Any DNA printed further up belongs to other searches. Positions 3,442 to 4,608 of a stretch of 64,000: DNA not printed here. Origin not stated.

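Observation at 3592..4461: Stand-alone degenerate GspE ATPase domain (pseudo-ATPase) that keeps the zinc tetracysteine motif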

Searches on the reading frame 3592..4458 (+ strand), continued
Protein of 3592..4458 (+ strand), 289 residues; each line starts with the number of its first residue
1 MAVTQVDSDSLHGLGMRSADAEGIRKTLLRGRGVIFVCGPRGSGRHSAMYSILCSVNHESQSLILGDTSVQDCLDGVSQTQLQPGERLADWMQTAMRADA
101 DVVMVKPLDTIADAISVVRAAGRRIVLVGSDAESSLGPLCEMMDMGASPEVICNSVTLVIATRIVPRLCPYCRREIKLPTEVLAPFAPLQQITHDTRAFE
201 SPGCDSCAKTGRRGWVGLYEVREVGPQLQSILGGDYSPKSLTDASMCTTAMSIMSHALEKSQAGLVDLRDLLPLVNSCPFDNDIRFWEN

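Call 19: find_encoding_contigs(protein=window:3592-4458:+, flank=3000, max_places=4)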
Protein window:3592-4458:+ (289 aa): 11 contigs read that carry it; 4 places shown.
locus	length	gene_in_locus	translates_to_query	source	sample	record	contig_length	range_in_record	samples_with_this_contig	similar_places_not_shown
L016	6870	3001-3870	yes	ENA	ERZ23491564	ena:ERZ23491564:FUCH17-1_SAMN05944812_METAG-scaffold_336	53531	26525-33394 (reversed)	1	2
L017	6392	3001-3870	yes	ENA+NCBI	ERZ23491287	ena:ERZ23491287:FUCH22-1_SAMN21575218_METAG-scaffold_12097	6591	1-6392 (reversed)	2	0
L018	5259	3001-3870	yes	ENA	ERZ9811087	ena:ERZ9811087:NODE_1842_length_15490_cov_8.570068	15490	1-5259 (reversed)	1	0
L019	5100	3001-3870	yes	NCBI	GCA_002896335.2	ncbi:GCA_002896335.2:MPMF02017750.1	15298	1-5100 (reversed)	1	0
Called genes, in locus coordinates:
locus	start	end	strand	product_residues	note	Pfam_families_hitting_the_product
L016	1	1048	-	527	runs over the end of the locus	PF00682:HMGL-like, PF22617:HCS_D2, PF08502:LeuA_dimer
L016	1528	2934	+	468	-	-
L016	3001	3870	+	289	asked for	PF00437:T2SSE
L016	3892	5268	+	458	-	-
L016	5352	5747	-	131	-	PF18902:DUF5658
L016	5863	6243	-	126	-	-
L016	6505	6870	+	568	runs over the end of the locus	PF01590:GAF, PF13185:GAF_2, PF00990:GGDEF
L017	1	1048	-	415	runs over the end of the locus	?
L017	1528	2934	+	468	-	-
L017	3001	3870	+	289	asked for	PF00437:T2SSE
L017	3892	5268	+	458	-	-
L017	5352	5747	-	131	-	PF18902:DUF5658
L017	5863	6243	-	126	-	-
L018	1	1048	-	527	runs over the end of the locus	PF00682:HMGL-like, PF22617:HCS_D2, PF08502:LeuA_dimer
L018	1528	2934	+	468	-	-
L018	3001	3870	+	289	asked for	PF00437:T2SSE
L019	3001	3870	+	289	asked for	PF00437:T2SSE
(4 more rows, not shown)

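Call 28: list_cluster_members(proteins=[window:3592-4458:+, P0003, P0006, window:18014-21124:-])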
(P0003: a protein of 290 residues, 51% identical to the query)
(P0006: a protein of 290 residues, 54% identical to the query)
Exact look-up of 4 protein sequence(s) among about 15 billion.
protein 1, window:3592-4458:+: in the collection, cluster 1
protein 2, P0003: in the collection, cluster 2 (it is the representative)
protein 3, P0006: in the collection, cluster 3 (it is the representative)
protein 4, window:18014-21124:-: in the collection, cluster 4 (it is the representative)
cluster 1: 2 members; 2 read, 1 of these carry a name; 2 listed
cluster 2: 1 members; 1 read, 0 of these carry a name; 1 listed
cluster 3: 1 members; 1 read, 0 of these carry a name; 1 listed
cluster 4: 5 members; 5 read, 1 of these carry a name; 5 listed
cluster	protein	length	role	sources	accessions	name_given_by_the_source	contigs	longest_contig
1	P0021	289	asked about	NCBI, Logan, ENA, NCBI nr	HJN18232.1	MAG TPA: ATPase, T2SS/T4P/T4SS family [Armatimonadota bacterium] | ATPase, T2SS/T4P/T4SS family [Armatimonadota bacterium]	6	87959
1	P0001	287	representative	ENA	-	-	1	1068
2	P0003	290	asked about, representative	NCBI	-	-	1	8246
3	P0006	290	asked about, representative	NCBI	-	-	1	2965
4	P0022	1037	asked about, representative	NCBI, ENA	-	-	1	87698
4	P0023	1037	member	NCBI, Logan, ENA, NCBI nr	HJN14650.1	MAG TPA: isoleucine--tRNA ligase [Armatimonadota bacterium] | isoleucine--tRNA ligase [Armatimonadota bacterium]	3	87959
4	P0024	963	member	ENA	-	-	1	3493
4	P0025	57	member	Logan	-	-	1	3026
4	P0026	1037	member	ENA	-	-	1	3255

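Call 29: predict_structure(alignment_id=A1)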
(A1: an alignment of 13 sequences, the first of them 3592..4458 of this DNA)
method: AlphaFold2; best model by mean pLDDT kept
length: 289 residues; sequences in the alignment: 13
mean_pLDDT: 73.5   pTM: 0.75
mean pLDDT of the five models: 73.5, 66.7, 62.1, 60.8, 40.8
residues with pLDDT >= 90: 56; 70-90: 125; 50-70: 68; < 50: 40
segments of 3 or more residues with pLDDT < 50: 59-78, 105-123
pLDDT, mean of each block of 10 residues (from residue 1): 72 80 80 58 65 60 36 45 65 61 46 38 51 78 79 78 90 94 87 85 97 89 81 85 88 91 94 89 67
secondary structure, 60 per line:
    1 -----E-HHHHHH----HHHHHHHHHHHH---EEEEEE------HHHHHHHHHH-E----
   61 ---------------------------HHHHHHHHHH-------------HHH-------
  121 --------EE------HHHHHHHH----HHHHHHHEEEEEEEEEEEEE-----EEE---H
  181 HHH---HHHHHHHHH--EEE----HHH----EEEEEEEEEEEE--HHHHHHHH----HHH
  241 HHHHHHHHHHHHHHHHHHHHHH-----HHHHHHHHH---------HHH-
elements in order: H8-13 H18-29 E33-38 H45-54 H88-97 H137-144 H149-155 E156-168 E174-176 H180-183 H187-195 E198-200 E212-223 H226-233 H238-262 H268-276
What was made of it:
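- With family sequences only, pLDDT was 73.5, lowest over the former Asp-box and Walker B segments (residues 59-78 and 105-123) (call 29).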

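Call 31: search_protein_representatives(alignment_id=A1)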
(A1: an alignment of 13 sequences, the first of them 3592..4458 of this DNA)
Query: 13 sequences, 290 profile positions. Proteins with E-value up to 0.001 (for the whole library): 22329; up to 1e-10: 13247; up to 1e-30: 613. The best 150 are listed.
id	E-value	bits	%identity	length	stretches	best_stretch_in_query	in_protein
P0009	8.5e-148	507.7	-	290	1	1-289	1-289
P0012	5.8e-132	455.7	-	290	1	1-290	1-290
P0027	2.2e-66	240.5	-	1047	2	9-275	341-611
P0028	8.5e-66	238.5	-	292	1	4-268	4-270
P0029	8.2e-65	235.3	-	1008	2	10-258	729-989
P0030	7.0e-64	232.3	-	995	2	11-276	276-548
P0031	1.3e-61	224.8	-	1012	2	6-270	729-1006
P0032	4.6e-60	219.7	-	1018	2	10-266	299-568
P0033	6.4e-59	216.0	-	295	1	10-276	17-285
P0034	1.6e-55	204.8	-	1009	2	10-272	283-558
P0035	2.7e-55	204.1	-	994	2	10-275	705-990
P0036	3.1e-52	194.0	-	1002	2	22-274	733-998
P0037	3.4e-52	193.9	-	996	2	11-275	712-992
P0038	2.1e-50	188.0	-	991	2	10-275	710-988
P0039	3.6e-49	184.0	-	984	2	11-251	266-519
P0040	3.1e-46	174.3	-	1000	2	11-269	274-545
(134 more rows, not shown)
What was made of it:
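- Tried and rejected: About 1000-aa top hits in the exhaustive HMM search (call 31).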

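Call 33: fold_search(model_id=the predicted structure, library=pdb)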
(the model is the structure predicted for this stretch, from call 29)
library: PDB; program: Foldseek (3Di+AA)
matches with E <= 10: 373; with E <= 0.001: 63
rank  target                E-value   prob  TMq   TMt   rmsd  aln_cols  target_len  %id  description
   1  4pht_A                2.7e-17  1.00  0.58  0.41   7.3       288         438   25  ATPase GspE in complex with the cytoplasmic domain of GspL from the Vibrio vulnificus type II Secretion system (released 2014-11-26)
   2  6olj_A                5.9e-17  1.00  0.64  0.50   7.1       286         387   21  CryoEM structure of PilB from Geobacter metallireducens: C2ccocco conformation (released 2019-11-20)
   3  4pht_C                7.5e-17  1.00  0.58  0.40   7.3       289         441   26  ATPase GspE in complex with the cytoplasmic domain of GspL from the Vibrio vulnificus type II Secretion system (released 2014-11-26)
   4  4pht_B                1.0e-16  1.00  0.58  0.40   7.3       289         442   26  ATPase GspE in complex with the cytoplasmic domain of GspL from the Vibrio vulnificus type II Secretion system (released 2014-11-26)
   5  5tsh_D                1.2e-16  1.00  0.58  0.46   7.2       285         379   21  PilB from Geobacter metallireducens bound to AMP-PNP (released 2017-05-17)
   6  5zfr_C                2.4e-16  1.00  0.64  0.50   6.4       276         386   20  Crystal structure of PilB, an extension ATPase motor of Type IV pilus, from Geobacter sulfurreducens (released 2018-09-19)
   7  5it5_A                2.8e-16  1.00  0.62  0.48   6.9       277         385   21  Thermus thermophilus PilB core ATPase region (released 2016-10-19)
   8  5tsh_E                4.7e-16  1.00  0.62  0.48   6.7       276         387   20  PilB from Geobacter metallireducens bound to AMP-PNP (released 2017-05-17)
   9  5tsh_F                4.7e-16  1.00  0.62  0.49   6.9       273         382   20  PilB from Geobacter metallireducens bound to AMP-PNP (released 2017-05-17)
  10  4ksr_A                5.4e-16  1.00  0.60  0.36   7.3       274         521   26  Crystal Structure of the Vibrio cholerae ATPase GspE Hexamer (released 2013-09-04)
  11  5tsg_B                6.5e-16  1.00  0.62  0.49   6.8       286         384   20  PilB from Geobacter metallireducens bound to ADP (released 2017-05-17)
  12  5tsh_C                7.4e-16  1.00  0.62  0.49   6.7       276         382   20  PilB from Geobacter metallireducens bound to AMP-PNP (released 2017-05-17)
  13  5tsh_B                7.4e-16  1.00  0.62  0.49   6.6       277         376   20  PilB from Geobacter metallireducens bound to AMP-PNP (released 2017-05-17)
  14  5tsg_C                9.5e-16  1.00  0.62  0.49   6.7       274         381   21  PilB from Geobacter metallireducens bound to ADP (released 2017-05-17)
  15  5oiu_C                1.3e-15  1.00  0.62  0.48   6.8       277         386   21  Crystal structure of PilF type IV pilus assembly ATPase from Thermus thermophilus (released 2018-08-08)
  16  5tsh_A                2.4e-15  1.00  0.61  0.48   6.8       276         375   21  PilB from Geobacter metallireducens bound to AMP-PNP (released 2017-05-17)
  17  5zfr_B                3.0e-15  1.00  0.63  0.49   6.7       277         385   20  Crystal structure of PilB, an extension ATPase motor of Type IV pilus, from Geobacter sulfurreducens (released 2018-09-19)
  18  5zfr_A                3.8e-15  1.00  0.63  0.49   6.4       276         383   20  Crystal structure of PilB, an extension ATPase motor of Type IV pilus, from Geobacter sulfurreducens (released 2018-09-19)
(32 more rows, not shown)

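Call 34: find_encoding_contigs(protein=P0028, flank=8000, max_places=3)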
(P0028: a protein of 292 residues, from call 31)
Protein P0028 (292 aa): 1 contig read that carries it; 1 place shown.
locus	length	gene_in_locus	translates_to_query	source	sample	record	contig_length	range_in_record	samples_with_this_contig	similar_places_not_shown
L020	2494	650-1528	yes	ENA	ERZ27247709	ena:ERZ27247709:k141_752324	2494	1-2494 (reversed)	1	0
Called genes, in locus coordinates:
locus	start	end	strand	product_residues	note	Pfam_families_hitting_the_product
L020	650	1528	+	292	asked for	PF00437:T2SSE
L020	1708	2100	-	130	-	PF18902:DUF5658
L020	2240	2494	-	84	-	?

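Call 35: find_encoding_contigs(protein=P0033, flank=8000, max_places=3)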
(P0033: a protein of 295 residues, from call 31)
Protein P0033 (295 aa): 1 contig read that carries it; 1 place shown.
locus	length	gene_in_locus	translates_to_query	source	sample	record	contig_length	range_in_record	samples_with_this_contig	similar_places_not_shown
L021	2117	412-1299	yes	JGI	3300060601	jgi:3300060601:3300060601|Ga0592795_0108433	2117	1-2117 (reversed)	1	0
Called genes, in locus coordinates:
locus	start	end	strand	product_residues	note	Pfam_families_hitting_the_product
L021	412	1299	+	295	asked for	PF00437:T2SSE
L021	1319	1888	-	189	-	PF07596:SBP_bac_10 (faint)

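Call 38: find_related_loci(query=A2, collection=metagenome_contigs, flank=10000)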
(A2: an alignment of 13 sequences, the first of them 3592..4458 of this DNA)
Query A2 (289 aa) in metagenome_contigs; peptide patterns used: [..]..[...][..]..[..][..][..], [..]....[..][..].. (x = any residue, [..] = any of these).
133 stretches matched a pattern; 7 encode a relative of the query (tblastn E <= 1e-3); 7 distinct loci.
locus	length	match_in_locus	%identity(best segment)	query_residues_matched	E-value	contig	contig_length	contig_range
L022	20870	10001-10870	54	1-289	4e-99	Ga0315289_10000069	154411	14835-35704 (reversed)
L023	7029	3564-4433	52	1-289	5e-97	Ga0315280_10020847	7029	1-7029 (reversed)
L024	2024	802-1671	53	1-289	2e-101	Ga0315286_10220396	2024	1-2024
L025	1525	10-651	53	77-289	3e-74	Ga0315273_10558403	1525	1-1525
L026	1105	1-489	52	128-289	5e-53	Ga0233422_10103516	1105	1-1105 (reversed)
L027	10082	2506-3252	27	25-272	1e-25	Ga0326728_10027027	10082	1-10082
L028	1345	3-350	34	166-281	2e-15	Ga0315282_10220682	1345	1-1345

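Call 40: search_protein_families(library=pfam, proteins=[L022:2754-4943:+, L022:4960-6495:-, L022:6537-8528:-, L022:11497-12252:-, L022:12269-13528:-, L022:13662-14696:+, L022:14715-16028:+, L022:16255-17289:+, L022:17350-18267:+, L022:18216-19517:+], max_evalue=0.001)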
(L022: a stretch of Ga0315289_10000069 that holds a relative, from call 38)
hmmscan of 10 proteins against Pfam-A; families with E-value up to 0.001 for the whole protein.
L022:2754-4943:+ (730 aa): 1 family
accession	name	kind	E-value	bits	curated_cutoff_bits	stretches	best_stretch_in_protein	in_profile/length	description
PF07584.16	BatA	-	2.2e-18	66.9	25.9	1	1-76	1-77/77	Aerotolerance regulator N-terminal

L022:4960-6495:- (512 aa): 2 families
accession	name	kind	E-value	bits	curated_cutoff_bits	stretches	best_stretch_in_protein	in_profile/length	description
PF00370.27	FGGY_N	-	1.9e-52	178.7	28.8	1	21-262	2-245/245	FGGY family of carbohydrate kinases, N-terminal domain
PF02782.22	FGGY_C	-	8.1e-32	111.1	27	1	272-461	2-197/198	FGGY family of carbohydrate kinases, C-terminal domain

L022:6537-8528:- (664 aa): 0 families

L022:11497-12252:- (252 aa): 0 families

L022:12269-13528:- (420 aa): 0 families

L022:13662-14696:+ (345 aa): 5 families
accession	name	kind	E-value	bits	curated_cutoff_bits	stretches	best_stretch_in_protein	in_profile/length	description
PF13302.13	Acetyltransf_3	-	3.5e-21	76.8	25.4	1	172-305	3-138/138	Acetyltransferase (GNAT) domain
PF00583.31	Acetyltransf_1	-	1.3e-11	45.2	20.7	1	208-304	24-116/116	Acetyltransferase (GNAT) family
PF13420.13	Acetyltransf_4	-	1.1e-10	42.2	24.3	1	177-324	5-154/155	Acetyltransferase (GNAT) domain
PF13523.12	Acetyltransf_8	-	4.7e-09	36.4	27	1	179-308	4-141/145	Acetyltransferase (GNAT) domain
PF13673.13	Acetyltransf_10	-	0.00093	19.6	23.6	0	186-307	3-110/128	Acetyltransferase (GNAT) domain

L022:14715-16028:+ (438 aa): 3 families
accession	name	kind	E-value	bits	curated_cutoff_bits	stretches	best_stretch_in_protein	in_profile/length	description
PF12904.13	Collagen_bind_2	-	7.6e-07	29.3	22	1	365-432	15-89/92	Putative collagen-binding domain of a collagenase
PF19815.4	DUF6298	-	7.8e-07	28.7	28.1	1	91-223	207-343/487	Family of unknown function (DUF6298)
PF13204.13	Apiosidase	-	5.9e-05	23.2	26.5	1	25-151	3-115/320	Apiosidase-like, catalytic domain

L022:16255-17289:+ (345 aa): 0 families

L022:17350-18267:+ (306 aa): 2 families
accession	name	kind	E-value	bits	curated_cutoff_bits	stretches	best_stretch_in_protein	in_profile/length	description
PF20903.3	SPL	-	3.4e-25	89.1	27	1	44-218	79-255/338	Spore photoproduct lyase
PF04055.27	Radical_SAM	-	3.2e-07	31.1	29.5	1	48-207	3-160/166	Radical SAM superfamily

L022:18216-19517:+ (434 aa): 0 families

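Call 44: search_protein_families(library=ncbifam, proteins=[L022:6537-8528:-, L022:8528-9796:-, L022:11497-12252:-, L022:12269-13528:-], max_evalue=0.01)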
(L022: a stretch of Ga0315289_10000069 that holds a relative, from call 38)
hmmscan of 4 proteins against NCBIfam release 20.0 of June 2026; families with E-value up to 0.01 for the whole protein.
L022:6537-8528:- (664 aa): 0 families

L022:8528-9796:- (423 aa): 46 families (the best 25 are shown)
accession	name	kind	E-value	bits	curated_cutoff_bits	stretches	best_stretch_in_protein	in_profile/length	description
TIGR03088.1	stp2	hypoth_equivalog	3e-34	118.7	409.05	1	12-341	10-337/374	TIGR03088 family PEP-CTERM/XrtA system glycosyltransferase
TIGR03999.1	thiol_BshA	equivalog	2.8e-29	102.2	273.7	1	68-316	66-312/375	N-acetyl-alpha-D-glucosaminyl L-malate synthase BshA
TIGR03449.1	mycothiol_MshA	equivalog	1.3e-25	90.2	462.5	1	88-342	104-369/406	D-inositol-3-phosphate glycosyltransferase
TIGR02149.1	glgA_Coryne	subfamily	1.2e-23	83.9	302.4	1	83-347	80-356/391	glycogen synthase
TIGR04047.1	MSMEG_0565_glyc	hypoth_equivalog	7.2e-23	81.3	259.85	1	78-345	79-344/373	MSMEG_0565 family glycosyltransferase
NF041876.1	EPS_EpsE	equivalog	6.8e-22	78.2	400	1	147-341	163-360/389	exopolysaccharide biosynthesis GT4 family glycosyltransferase EpsE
TIGR04063.1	stp3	hypoth_equivalog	5.7e-20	71.6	442.05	1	142-343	154-361/397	TIGR04063 family PEP-CTERM/XrtA system glycosyltransferase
TIGR04157.1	glyco_rSAM_CFB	subfamily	2.2e-19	69.7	400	1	142-319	166-343/406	TIGR04157 family glycosyltransferase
NF038011.1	PelF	equivalog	6.9e-18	64.9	100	1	164-319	275-426/489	GT4 family glycosyltransferase PelF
TIGR02095.1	glgA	subfamily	8.4e-17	61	328.45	1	195-317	287-409/477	glycogen/starch synthase, ADP-glucose type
NF011726.0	PRK15179.1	equivalog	1.4e-16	59.9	733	1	167-356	480-673/694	Vi polysaccharide biosynthesis protein TviE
NF047684.1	TeichurnBiosyTuaC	equivalog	4.2e-15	55.6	550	1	173-352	189-364/391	teichuronic acid biosynthesis protein TuaC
NF053787.1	GlcN_PG_synth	equivalog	4.9e-15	55.2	480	1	144-338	142-322/361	N-acetylglucosaminyl phosphatidylglycerol synthase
NF010699.0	PRK14099.1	equivalog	2.8e-14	52.5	762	1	193-313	286-406/485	glycogen synthase GlgA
NF007640.0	PRK10307.1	subfamily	7.3e-14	51.5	276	1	136-338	162-368/411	WcaI family glycosyltransferase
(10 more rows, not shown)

L022:11497-12252:- (252 aa): 0 families

L022:12269-13528:- (420 aa): 0 families

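Call 74: predict_structure(alignment_id=A5)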
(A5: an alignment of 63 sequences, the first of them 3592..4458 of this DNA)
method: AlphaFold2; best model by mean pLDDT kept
length: 289 residues; sequences in the alignment: 63
mean_pLDDT: 91.7   pTM: 0.90
mean pLDDT of the five models: 91.7, 91.3, 90.5, 88.1, 77.4
residues with pLDDT >= 90: 220; 70-90: 60; 50-70: 8; < 50: 1
segments of 3 or more residues with pLDDT < 50: none
pLDDT, mean of each block of 10 residues (from residue 1): 84 92 96 96 94 90 85 86 88 91 88 90 95 94 92 96 98 97 91 92 98 98 94 91 93 97 98 93 59
secondary structure, 60 per line:
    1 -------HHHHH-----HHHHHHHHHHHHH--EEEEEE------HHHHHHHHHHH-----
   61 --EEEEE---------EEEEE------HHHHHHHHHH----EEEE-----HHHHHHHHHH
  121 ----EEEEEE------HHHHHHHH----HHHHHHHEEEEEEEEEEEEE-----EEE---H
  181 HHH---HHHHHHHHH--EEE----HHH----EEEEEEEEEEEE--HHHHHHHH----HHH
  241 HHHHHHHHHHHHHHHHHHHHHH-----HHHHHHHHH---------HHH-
elements in order: H8-12 H18-30 E33-38 H45-55 E63-67 E77-81 H88-97 E102-105 H111-120 E125-130 H137-144 H149-155 E156-168 E174-176 H180-183 H187-195 E198-200 E212-223 H226-233 H238-262 H268-276

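Call 76: fold_search(model_id=the predicted structure, library=pdb)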
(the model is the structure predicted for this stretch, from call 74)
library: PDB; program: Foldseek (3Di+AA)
matches with E <= 10: 1689; with E <= 0.001: 289
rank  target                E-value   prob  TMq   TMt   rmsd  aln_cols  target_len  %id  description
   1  4pht_A                1.1e-24  1.00  0.79  0.54   3.1       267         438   26  ATPase GspE in complex with the cytoplasmic domain of GspL from the Vibrio vulnificus type II Secretion system (released 2014-11-26)
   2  5zfr_C                1.9e-24  1.00  0.81  0.62   3.0       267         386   22  Crystal structure of PilB, an extension ATPase motor of Type IV pilus, from Geobacter sulfurreducens (released 2018-09-19)
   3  5tsh_D                3.3e-24  1.00  0.80  0.62   3.1       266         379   21  PilB from Geobacter metallireducens bound to AMP-PNP (released 2017-05-17)
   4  4pht_C                3.5e-24  1.00  0.80  0.53   2.9       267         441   26  ATPase GspE in complex with the cytoplasmic domain of GspL from the Vibrio vulnificus type II Secretion system (released 2014-11-26)
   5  5tsh_E                4.3e-24  1.00  0.79  0.60   3.2       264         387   21  PilB from Geobacter metallireducens bound to AMP-PNP (released 2017-05-17)
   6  4pht_B                5.8e-24  1.00  0.80  0.53   2.9       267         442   26  ATPase GspE in complex with the cytoplasmic domain of GspL from the Vibrio vulnificus type II Secretion system (released 2014-11-26)
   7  4ksr_A                6.6e-24  1.00  0.80  0.46   3.0       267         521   26  Crystal Structure of the Vibrio cholerae ATPase GspE Hexamer (released 2013-09-04)
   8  5tsh_F                7.5e-24  1.00  0.79  0.61   3.7       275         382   21  PilB from Geobacter metallireducens bound to AMP-PNP (released 2017-05-17)
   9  5zfr_B                8.5e-24  1.00  0.80  0.61   4.0       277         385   21  Crystal structure of PilB, an extension ATPase motor of Type IV pilus, from Geobacter sulfurreducens (released 2018-09-19)
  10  1p9w                  9.0e-24  1.00  0.78  0.60   3.9       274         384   27  Crystal Structure of Vibrio cholerae putative NTPase EpsE (released 2003-10-14)
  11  5zfr_A                1.5e-23  1.00  0.80  0.61   3.0       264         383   22  Crystal structure of PilB, an extension ATPase motor of Type IV pilus, from Geobacter sulfurreducens (released 2018-09-19)
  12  5tsh_B                2.2e-23  1.00  0.80  0.62   3.1       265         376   22  PilB from Geobacter metallireducens bound to AMP-PNP (released 2017-05-17)
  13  5tsh_C                2.2e-23  1.00  0.79  0.61   3.2       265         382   22  PilB from Geobacter metallireducens bound to AMP-PNP (released 2017-05-17)
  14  5tsg_C                3.8e-23  1.00  0.80  0.62   3.0       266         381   21  PilB from Geobacter metallireducens bound to ADP (released 2017-05-17)
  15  5tsh_A                4.1e-23  1.00  0.80  0.63   2.9       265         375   22  PilB from Geobacter metallireducens bound to AMP-PNP (released 2017-05-17)
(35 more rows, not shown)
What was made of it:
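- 3592..4461 (+): CDS of the stand-alone degenerate GspE/PilB C-terminal domain (289 aa plus stop); NCBI protein HJN18232.1, named 'ATPase, T2SS/T4P/T4SS family'. AF2 model pLDDT 91.7; TM 0.79-0.81 to GspE 4pht and PilB 5zfr/5tsh (calls 74, 76).
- On PilT/VirB11-like secretion ATPases, GspE/PilB clade (Pfam T2SSE PF00437): Foldseek TM 0.79-0.81, rmsd about 3 Å (call 76).
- AF2 model pLDDT 91.7; TM about 0.8 and rmsd about 3 Å to GspE and PilB (calls 74, 76). The canonical CTD fold is retained (calls 74, 76).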

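Call 79: search_protein_families(library=padloc, proteins=[window:3592-4458:+], max_evalue=0.01)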
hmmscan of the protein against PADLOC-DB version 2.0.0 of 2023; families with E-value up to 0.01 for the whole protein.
window:3592-4458:+ (289 aa): 0 families
